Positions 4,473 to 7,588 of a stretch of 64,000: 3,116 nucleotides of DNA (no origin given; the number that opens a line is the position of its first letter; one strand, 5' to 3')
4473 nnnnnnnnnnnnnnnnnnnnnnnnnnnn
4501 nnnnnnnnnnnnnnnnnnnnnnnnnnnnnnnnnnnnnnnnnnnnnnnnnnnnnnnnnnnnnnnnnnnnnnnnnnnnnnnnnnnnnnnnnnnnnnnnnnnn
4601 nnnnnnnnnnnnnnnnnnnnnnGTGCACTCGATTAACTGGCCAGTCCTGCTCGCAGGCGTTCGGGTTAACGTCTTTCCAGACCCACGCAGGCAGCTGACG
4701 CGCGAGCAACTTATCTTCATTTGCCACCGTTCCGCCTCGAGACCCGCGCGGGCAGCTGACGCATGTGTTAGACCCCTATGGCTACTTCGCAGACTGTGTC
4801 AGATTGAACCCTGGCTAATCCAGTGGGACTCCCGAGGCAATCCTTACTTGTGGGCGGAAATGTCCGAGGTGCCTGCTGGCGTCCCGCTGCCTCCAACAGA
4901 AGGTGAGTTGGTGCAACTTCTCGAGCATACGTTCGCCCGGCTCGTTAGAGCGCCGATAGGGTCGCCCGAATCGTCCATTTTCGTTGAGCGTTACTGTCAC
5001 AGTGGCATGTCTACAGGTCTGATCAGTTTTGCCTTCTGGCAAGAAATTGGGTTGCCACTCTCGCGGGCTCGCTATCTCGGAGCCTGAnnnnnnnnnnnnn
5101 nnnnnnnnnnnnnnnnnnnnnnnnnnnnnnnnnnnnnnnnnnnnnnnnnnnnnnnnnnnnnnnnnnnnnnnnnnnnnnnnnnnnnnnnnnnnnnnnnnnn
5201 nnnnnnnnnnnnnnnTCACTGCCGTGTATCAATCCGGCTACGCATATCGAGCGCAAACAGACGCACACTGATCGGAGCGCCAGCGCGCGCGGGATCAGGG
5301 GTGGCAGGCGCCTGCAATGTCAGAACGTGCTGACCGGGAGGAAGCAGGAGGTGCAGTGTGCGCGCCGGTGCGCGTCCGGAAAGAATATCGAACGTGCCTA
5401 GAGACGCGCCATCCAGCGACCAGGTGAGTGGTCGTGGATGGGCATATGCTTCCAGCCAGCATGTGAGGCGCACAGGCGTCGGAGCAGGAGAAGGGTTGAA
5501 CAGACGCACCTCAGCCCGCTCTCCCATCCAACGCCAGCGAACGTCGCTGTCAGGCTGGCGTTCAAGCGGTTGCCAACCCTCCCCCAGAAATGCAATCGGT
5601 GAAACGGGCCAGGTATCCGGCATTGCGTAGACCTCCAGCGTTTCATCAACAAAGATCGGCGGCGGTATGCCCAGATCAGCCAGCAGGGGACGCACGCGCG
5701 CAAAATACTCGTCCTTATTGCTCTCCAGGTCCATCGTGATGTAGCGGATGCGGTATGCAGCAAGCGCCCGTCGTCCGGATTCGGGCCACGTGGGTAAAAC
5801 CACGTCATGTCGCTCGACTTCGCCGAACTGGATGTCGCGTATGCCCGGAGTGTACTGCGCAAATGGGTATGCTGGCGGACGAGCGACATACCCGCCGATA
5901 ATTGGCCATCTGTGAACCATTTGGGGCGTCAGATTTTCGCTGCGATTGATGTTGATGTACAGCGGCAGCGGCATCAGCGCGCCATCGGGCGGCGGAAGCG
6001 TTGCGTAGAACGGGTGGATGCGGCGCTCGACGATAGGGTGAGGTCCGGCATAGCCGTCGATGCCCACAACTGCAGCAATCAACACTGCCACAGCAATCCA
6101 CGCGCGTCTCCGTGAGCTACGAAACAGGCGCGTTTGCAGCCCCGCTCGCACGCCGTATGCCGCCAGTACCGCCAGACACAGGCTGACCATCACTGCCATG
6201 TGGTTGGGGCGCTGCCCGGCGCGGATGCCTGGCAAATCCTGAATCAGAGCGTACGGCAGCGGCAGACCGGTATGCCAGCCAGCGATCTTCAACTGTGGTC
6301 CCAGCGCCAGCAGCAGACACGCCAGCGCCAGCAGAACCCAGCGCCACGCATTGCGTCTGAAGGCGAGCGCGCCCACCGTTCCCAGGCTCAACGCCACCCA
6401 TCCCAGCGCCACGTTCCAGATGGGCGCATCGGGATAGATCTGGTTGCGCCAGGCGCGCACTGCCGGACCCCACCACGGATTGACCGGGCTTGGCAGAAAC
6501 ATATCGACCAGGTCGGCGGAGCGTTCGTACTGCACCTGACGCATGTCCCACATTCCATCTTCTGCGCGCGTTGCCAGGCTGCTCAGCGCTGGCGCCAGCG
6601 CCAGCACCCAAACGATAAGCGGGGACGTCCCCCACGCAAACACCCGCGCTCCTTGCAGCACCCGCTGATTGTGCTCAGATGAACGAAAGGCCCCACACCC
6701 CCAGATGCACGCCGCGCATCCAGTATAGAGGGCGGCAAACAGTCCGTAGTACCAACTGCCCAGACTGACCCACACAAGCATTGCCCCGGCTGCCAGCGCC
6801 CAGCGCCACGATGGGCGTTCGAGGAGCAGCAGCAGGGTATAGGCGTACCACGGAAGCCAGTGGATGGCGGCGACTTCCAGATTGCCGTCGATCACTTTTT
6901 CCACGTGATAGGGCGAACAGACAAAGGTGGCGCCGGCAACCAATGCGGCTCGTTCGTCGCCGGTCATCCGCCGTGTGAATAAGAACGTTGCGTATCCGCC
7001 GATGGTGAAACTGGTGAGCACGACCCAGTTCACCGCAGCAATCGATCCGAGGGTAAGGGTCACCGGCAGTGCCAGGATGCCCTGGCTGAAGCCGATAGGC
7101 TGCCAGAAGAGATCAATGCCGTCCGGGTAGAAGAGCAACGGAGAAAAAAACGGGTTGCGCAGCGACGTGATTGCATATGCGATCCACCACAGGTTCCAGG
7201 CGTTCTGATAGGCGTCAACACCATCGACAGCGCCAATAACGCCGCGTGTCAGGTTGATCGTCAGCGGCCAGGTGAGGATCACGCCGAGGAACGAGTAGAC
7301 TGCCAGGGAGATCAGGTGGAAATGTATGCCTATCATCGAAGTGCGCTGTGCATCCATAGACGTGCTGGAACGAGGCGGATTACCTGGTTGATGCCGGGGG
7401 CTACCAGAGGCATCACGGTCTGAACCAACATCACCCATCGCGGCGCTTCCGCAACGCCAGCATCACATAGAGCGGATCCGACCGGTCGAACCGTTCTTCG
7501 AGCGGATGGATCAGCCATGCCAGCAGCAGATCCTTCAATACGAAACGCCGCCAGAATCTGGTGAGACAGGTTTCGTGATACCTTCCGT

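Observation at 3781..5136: Fossil chromosomal integron: intI remnant with a divergent cassette array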

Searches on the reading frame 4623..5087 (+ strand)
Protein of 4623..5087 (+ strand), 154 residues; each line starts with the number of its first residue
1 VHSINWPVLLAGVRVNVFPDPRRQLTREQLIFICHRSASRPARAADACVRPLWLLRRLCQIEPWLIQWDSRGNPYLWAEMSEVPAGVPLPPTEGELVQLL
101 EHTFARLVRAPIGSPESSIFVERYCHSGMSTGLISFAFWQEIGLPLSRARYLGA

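Call 4: search_protein_families(library=pfam, proteins=[window:4623-5087:+], max_evalue=1)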
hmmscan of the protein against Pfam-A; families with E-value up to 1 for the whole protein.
window:4623-5087:+ (154 aa): 0 families

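Call 9: search_protein_families(library=ncbifam, proteins=[window:4623-5087:+], max_evalue=1)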
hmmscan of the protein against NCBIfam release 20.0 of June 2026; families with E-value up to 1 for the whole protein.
window:4623-5087:+ (154 aa): 0 families

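Call 42: find_homologous_proteins(query=window:4623-5084:+, max_evalue=0.01)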
Query window:4623-5084:+ (154 aa): 1 proteins with E <= 0.01 among 203 candidates.
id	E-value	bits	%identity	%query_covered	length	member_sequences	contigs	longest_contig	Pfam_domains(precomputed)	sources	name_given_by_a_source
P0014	1.4e-37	147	91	51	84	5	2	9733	-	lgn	-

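Call 43: find_encoding_contigs(protein=P0014, flank=8000, max_places=4)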
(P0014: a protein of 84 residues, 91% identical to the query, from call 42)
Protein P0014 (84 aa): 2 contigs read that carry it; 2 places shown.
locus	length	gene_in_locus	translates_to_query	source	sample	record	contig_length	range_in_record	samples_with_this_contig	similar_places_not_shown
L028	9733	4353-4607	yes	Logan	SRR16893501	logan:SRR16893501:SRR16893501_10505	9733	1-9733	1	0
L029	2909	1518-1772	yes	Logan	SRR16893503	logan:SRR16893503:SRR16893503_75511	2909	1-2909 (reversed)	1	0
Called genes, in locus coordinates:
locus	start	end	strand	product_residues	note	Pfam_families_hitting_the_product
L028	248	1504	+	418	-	PF07676:PD40 (faint), PF26549:Tricorn_N (faint)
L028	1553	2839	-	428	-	PF13188:PAS_8 (weak), PF13426:PAS_9 (weak), PF00989:PAS (weak), PF08448:PAS_4, PF13426:PAS_9 (weak), PF01740:STAS, PF13466:STAS_2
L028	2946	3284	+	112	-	-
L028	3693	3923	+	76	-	-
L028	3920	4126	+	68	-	PF10049:DUF2283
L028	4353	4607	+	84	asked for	-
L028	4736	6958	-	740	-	-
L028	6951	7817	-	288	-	PF01209:Ubie_methyltran (weak), PF13489:Methyltransf_23, PF13847:Methyltransf_31 (weak), PF08241:Methyltransf_11, PF08242:Methyltransf_12 (weak), PF13649:Methyltransf_25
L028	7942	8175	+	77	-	-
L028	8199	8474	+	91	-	PF00830:Ribosomal_L28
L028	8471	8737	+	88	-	PF01084:Ribosomal_S18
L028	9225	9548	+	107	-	-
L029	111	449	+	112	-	-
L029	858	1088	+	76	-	-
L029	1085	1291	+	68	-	PF10049:DUF2283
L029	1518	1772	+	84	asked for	-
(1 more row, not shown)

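Call 64: search_protein_families(library=padloc, proteins=[L028:3920-4126:+], max_evalue=1)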
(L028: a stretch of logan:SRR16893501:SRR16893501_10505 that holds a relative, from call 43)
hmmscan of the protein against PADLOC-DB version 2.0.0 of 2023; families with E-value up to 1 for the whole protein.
L028:3920-4126:+ (68 aa): 0 families

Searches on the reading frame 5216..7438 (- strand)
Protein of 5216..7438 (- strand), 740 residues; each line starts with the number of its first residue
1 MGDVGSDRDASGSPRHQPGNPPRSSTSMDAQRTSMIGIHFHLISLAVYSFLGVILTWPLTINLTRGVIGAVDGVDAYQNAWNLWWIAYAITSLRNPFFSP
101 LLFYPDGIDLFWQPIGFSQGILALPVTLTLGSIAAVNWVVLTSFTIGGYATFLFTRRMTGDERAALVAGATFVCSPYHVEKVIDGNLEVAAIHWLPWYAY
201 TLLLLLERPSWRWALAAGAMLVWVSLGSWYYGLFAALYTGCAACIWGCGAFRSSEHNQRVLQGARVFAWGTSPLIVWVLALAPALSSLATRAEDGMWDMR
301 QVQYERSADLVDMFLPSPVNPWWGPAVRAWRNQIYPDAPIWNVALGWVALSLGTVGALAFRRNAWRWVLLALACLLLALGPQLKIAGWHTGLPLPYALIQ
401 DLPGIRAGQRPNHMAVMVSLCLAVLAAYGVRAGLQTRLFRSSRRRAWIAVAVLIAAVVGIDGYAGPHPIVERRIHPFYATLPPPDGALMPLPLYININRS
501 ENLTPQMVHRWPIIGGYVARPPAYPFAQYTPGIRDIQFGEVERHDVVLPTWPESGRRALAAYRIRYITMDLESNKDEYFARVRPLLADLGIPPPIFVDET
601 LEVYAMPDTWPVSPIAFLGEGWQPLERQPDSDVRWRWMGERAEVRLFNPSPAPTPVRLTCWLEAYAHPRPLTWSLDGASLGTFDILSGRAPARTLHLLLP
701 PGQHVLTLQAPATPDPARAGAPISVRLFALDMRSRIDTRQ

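Call 4: search_protein_families(library=pfam, proteins=[window:5216-7438:-], max_evalue=1)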
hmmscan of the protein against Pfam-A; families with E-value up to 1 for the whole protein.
window:5216-7438:- (740 aa): 1 family
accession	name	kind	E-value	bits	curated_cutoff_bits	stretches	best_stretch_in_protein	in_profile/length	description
PF13231.12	PMT_2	-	0.0014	19.3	26.1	1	122-223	10-110/160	Dolichyl-phosphate-mannose-protein mannosyltransferase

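Call 48: find_related_loci(query=window:5216-7438:-, collection=genome_contigs, flank=10000)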
Query window:5216-7438:- (740 aa) in genome_contigs; peptide patterns used: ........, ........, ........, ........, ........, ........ (x = any residue, [..] = any of these).
42 stretches matched a pattern; 14 encode a relative of the query (tblastn E <= 1e-3); 14 distinct loci.
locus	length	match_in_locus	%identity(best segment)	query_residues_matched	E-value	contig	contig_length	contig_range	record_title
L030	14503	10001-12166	66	31-734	0e+0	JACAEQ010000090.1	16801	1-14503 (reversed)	MAG: Chloroflexota bacterium isolate L.E.CH.5 k119_1256251, whole genome shotgun sequence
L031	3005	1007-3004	73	20-683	0e+0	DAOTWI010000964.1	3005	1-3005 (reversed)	MAG TPA_asm: Roseiflexus sp. isolate H12_131 k73_1245843, whole genome shotgun sequence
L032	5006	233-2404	64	10-715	0e+0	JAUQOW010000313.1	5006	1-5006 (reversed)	MAG: Chloroflexota bacterium isolate BF4.bins.103.201808 NODE_25624_length_5006_cov_3.114573, whole genome shotgun seque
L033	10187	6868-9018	55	15-735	0e+0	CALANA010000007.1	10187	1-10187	MAG: uncultured Chloroflexales bacterium isolate N1_Bin_Bin_185_1 genome assembly, contig: c_000003196287, whole genome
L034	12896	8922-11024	42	39-735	2e-167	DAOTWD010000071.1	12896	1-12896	MAG TPA_asm: Chloroflexaceae bacterium isolate H113_106 k137_2078786, whole genome shotgun sequence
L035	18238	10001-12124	55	11-733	0e+0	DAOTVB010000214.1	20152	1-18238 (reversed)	MAG TPA_asm: Chloroflexaceae bacterium isolate F7_114 k211_555640, whole genome shotgun sequence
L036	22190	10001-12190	27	72-712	1e-41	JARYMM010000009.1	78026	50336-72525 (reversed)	MAG: Anaerolineae bacterium isolate A05DMB-I-32 NODE_9_length_78026_cov_6.290061, whole genome shotgun sequence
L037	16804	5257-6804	29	41-569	1e-35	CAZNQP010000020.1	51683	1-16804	MAG TPA_asm: uncultured Chloroflexaceae bacterium isolate SRP141376_co5_438 genome assembly, contig: NODE_1440_length_51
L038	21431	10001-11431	28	53-529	1e-32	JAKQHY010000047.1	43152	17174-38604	MAG: Chloroflexota bacterium isolate USDE_metabat.60 k141_1142173, whole genome shotgun sequence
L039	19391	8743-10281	27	73-604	8e-32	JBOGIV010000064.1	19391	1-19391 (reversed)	MAG: Vicinamibacterales bacterium isolate M3-S_metawrap_bin.87 k127_4388769, whole genome shotgun sequence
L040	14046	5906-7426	27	24-526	1e-32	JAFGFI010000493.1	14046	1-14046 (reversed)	MAG: Anaerolineae bacterium isolate Zod_Metabat.1307 k87_14256087, whole genome shotgun sequence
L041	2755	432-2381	23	45-622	1e-27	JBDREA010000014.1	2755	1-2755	MAG: Candidatus Altiarchaeota archaeon isolate MEGAHIT-group-1.290 k141_13310808, whole genome shotgun sequence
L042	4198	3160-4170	25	40-387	4e-22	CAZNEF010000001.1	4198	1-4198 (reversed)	MAG TPA_asm: uncultured Candidatus Saccharibacteria bacterium isolate binchicken_co203_88 genome assembly, contig: k141_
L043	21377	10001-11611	26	48-606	5e-50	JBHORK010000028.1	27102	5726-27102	Verrucomicrobiota bacterium isolate SAG AM-311-M03 NODE_28_length_27102_cov_29.699597, whole genome shotgun sequence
